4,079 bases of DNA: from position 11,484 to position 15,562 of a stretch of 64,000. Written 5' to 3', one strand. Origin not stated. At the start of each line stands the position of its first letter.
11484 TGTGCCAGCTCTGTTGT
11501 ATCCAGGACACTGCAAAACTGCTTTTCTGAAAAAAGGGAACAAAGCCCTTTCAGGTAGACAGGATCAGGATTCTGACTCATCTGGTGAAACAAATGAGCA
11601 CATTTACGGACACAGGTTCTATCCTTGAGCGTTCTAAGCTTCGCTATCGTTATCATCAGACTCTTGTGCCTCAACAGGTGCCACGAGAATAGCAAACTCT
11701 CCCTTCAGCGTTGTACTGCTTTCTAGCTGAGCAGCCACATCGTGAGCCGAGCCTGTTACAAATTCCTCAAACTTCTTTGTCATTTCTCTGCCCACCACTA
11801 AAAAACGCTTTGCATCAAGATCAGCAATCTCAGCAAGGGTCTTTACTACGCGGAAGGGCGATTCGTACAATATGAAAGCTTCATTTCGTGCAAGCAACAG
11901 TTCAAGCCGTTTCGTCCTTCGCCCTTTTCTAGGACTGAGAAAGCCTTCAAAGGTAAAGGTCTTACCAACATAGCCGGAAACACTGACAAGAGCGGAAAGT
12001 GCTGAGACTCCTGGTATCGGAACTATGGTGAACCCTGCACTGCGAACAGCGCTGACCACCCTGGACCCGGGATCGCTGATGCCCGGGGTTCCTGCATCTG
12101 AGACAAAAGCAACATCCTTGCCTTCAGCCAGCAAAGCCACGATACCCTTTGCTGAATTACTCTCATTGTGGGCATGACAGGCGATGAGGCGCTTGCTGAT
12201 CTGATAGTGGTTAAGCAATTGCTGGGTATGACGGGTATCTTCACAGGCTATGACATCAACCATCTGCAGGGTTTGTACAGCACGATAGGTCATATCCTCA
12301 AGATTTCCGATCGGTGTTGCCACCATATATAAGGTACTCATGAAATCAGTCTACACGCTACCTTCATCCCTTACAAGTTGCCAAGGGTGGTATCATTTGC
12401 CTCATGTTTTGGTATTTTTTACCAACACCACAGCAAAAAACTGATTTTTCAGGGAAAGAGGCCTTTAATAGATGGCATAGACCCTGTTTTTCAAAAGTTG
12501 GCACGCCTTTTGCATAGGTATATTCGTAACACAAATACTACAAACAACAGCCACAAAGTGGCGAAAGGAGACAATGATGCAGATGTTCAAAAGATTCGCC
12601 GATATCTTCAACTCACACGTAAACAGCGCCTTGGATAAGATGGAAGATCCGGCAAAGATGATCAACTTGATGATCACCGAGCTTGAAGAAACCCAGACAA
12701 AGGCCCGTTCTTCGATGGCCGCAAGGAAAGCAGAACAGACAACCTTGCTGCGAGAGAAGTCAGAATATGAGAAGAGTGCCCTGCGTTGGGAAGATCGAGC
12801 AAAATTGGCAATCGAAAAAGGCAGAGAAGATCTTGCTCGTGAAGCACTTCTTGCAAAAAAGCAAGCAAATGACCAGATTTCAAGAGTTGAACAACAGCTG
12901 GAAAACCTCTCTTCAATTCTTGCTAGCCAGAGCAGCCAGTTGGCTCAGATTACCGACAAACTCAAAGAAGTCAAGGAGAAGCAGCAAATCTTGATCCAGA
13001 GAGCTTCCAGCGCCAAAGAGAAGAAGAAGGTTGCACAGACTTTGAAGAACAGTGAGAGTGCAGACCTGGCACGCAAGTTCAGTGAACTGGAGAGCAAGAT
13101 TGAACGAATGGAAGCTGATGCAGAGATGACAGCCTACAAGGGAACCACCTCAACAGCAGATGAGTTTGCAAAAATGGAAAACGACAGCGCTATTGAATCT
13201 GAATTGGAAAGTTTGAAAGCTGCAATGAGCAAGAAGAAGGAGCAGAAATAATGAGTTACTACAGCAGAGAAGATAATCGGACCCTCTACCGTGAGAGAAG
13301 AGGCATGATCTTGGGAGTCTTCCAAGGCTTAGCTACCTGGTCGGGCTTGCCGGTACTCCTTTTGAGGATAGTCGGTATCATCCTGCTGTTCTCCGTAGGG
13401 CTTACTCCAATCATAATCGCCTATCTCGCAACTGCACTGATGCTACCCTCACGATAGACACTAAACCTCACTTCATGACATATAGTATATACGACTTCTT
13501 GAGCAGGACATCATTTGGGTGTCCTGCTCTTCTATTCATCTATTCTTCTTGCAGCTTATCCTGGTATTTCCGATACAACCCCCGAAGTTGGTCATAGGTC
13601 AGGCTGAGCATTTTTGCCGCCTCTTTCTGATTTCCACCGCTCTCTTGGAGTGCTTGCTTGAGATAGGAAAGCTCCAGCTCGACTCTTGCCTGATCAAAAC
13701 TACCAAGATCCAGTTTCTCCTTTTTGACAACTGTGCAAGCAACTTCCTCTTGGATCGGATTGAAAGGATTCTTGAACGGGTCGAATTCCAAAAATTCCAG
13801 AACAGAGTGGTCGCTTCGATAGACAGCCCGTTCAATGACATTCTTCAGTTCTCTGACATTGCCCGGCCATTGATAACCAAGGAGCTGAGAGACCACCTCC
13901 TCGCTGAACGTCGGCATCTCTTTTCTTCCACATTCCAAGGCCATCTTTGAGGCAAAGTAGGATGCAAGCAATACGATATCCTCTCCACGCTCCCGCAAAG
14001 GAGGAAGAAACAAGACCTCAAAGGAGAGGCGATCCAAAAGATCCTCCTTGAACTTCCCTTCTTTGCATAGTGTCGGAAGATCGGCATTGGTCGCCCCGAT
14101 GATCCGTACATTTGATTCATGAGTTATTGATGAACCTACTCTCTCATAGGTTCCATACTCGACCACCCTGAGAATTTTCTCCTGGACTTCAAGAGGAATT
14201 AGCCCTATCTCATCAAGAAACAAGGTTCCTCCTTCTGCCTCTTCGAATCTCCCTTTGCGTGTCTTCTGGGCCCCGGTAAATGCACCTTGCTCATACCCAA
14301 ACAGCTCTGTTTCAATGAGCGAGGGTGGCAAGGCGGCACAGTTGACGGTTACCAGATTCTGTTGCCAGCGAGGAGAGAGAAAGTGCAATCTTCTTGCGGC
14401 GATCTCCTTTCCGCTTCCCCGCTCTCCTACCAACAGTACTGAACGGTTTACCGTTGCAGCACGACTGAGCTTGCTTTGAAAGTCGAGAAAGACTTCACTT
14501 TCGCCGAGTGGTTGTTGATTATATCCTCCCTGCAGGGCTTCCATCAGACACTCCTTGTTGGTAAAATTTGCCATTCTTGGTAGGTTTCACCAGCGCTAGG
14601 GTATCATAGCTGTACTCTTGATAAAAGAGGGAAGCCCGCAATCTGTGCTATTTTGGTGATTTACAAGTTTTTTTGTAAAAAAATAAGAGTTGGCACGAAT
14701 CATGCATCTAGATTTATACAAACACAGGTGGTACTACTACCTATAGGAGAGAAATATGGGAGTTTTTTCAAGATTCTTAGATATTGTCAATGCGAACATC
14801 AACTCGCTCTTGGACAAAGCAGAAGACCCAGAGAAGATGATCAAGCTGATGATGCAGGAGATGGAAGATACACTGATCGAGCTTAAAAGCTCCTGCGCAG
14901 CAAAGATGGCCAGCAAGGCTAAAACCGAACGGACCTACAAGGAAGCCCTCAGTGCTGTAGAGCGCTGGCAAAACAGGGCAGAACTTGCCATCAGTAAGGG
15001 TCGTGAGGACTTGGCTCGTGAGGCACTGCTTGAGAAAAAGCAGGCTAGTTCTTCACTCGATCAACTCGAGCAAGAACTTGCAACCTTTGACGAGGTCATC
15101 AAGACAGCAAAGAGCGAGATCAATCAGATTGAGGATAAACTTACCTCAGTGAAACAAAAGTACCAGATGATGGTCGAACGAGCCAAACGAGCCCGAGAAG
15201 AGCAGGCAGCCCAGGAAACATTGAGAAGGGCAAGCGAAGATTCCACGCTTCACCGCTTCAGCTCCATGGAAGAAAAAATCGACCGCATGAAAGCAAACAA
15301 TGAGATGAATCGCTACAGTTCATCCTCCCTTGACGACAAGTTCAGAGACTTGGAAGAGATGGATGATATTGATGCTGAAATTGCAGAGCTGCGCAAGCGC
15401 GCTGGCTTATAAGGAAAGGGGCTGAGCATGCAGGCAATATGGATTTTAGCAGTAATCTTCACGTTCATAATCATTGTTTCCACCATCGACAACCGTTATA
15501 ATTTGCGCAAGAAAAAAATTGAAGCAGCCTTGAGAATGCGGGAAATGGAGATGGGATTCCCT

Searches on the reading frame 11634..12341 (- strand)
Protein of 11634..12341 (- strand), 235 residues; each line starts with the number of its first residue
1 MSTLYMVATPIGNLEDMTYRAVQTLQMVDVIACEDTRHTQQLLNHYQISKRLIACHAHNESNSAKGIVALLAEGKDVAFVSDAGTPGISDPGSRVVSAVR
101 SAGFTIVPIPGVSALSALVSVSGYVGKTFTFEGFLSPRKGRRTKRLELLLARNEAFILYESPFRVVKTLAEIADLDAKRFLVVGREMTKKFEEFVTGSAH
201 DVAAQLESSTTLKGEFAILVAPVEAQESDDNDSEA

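Call 29: search_protein_families(library=pfam, proteins=[window:11634-12341:-])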
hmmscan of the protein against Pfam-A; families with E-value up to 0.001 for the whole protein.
window:11634-12341:- (235 aa): 1 family
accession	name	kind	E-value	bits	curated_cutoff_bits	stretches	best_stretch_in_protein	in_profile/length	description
PF00590.25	TP_methylase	-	6e-32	111.7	27.8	1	3-202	1-211/212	Tetrapyrrole (Corrin/Porphyrin) Methylases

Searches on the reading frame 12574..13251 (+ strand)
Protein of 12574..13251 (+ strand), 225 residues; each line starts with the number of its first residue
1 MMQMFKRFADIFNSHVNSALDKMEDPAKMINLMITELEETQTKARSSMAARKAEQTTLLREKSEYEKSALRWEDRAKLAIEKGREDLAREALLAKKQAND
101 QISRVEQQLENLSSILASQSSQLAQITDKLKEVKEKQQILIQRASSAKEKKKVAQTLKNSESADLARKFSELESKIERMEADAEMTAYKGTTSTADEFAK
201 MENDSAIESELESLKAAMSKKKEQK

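Call 29: search_protein_families(library=pfam, proteins=[window:12574-13251:+])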
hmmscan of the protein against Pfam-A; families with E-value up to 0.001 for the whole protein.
window:12574-13251:+ (225 aa): 1 family
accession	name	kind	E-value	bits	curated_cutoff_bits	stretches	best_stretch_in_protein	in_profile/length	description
PF04012.17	PspA_IM30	-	3.9e-37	128.4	33.9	1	4-217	2-217/220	PspA/IM30 family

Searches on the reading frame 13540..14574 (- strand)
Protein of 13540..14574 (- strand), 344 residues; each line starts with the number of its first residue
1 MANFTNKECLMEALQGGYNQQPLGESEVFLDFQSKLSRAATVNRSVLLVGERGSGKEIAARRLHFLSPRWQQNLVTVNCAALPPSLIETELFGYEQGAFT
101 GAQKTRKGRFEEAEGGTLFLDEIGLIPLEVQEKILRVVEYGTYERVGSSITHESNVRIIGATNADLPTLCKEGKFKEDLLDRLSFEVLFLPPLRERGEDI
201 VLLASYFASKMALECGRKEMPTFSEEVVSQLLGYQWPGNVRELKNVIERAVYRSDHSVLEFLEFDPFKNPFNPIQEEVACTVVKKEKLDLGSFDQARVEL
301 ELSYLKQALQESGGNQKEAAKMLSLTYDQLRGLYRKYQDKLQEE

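Call 29: search_protein_families(library=pfam, proteins=[window:13540-14574:-])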
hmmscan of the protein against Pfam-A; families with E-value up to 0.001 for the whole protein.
window:13540-14574:- (344 aa): 7 families
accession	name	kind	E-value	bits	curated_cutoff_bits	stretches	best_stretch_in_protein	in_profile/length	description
PF00158.32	Sigma54_activat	-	4.2e-58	196.2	20.2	1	24-184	3-163/168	Sigma-54 interaction domain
PF25601.1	AAA_lid_14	-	5e-20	71.6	27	1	194-262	1-68/87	AAA+ ATPase lid domain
PF14532.12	Sigma54_activ_2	-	3e-17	63.6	25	1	23-193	1-138/138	Sigma-54 interaction domain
PF02954.25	HTH_8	-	4.9e-08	33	22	1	299-331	4-36/42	Bacterial regulatory protein, Fis family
PF01078.27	Mg_chelatase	-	9.9e-08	32.1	20.3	0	101-164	93-158/207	Magnesium chelatase, subunit ChlI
PF07728.20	AAA_5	-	2.7e-07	31.1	22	1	45-182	1-138/139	AAA domain (dynein-related subfamily)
PF07724.20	AAA_2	-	0.00094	19.7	27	0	45-171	5-132/166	AAA domain (Cdc48 subfamily)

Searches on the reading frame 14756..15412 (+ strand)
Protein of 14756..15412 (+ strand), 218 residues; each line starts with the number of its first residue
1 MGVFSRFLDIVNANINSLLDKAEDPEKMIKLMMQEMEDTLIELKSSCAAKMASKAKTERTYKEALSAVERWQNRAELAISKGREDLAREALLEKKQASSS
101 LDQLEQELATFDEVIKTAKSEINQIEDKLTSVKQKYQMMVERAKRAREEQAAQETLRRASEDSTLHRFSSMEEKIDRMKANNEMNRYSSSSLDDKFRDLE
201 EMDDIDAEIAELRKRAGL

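Call 29: search_protein_families(library=pfam, proteins=[window:14756-15412:+])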
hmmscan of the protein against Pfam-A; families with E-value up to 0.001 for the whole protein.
window:14756-15412:+ (218 aa): 1 family
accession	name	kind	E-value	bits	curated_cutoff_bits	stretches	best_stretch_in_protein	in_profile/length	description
PF04012.17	PspA_IM30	-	5.7e-43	147.5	33.9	1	2-216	1-218/220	PspA/IM30 family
